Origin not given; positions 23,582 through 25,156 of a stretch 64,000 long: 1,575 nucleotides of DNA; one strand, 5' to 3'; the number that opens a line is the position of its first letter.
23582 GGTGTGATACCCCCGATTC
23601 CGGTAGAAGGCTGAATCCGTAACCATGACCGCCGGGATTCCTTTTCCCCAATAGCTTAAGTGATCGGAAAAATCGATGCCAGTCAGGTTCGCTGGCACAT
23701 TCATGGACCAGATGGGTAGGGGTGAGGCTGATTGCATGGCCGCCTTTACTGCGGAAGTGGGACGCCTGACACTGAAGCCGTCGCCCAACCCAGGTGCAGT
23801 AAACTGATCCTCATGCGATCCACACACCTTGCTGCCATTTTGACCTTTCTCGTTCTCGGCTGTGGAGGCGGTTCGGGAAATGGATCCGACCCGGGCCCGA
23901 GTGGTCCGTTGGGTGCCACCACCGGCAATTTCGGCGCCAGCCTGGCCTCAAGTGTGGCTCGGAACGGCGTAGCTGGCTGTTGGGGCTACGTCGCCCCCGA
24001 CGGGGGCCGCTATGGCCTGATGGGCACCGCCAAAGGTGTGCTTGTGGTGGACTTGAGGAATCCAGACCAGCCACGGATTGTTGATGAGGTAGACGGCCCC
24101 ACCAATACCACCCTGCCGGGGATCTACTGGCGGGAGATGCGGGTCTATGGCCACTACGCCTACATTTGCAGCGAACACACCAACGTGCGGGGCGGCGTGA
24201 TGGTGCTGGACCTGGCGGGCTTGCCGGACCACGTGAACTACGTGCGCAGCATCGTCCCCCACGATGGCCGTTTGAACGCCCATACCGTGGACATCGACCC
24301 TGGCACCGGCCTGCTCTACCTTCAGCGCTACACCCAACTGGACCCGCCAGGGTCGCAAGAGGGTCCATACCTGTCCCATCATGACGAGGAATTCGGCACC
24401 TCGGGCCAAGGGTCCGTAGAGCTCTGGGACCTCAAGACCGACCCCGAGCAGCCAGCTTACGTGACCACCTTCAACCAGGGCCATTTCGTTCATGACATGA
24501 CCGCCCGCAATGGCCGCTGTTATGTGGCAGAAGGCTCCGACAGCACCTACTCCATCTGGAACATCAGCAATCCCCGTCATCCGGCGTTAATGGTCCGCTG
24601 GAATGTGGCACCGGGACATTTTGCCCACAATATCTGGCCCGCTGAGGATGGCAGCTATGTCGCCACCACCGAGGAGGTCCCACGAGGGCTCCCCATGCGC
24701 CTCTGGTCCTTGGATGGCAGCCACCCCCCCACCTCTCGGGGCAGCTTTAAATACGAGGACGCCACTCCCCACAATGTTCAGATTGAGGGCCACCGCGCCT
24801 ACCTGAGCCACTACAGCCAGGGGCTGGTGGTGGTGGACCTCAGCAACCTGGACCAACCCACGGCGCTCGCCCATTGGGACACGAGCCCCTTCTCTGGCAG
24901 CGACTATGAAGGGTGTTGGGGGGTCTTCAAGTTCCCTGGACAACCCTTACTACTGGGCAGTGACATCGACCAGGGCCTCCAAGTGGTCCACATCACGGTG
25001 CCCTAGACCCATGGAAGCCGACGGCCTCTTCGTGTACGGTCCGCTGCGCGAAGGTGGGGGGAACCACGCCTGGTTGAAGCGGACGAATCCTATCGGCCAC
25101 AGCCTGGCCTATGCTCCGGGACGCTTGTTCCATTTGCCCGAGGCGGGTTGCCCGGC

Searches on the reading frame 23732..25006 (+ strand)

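Call 64: search_protein_families(library=pfam, proteins=[window:23732-25006:+], max_evalue=0.0001)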
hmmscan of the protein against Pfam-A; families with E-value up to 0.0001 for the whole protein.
window:23732-25006:+ (424 aa): 1 family
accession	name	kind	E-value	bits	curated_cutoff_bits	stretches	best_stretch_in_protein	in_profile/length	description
PF08309.17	LVIVD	-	1.5e-07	31.1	20.2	0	348-379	6-37/42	LVIVD repeat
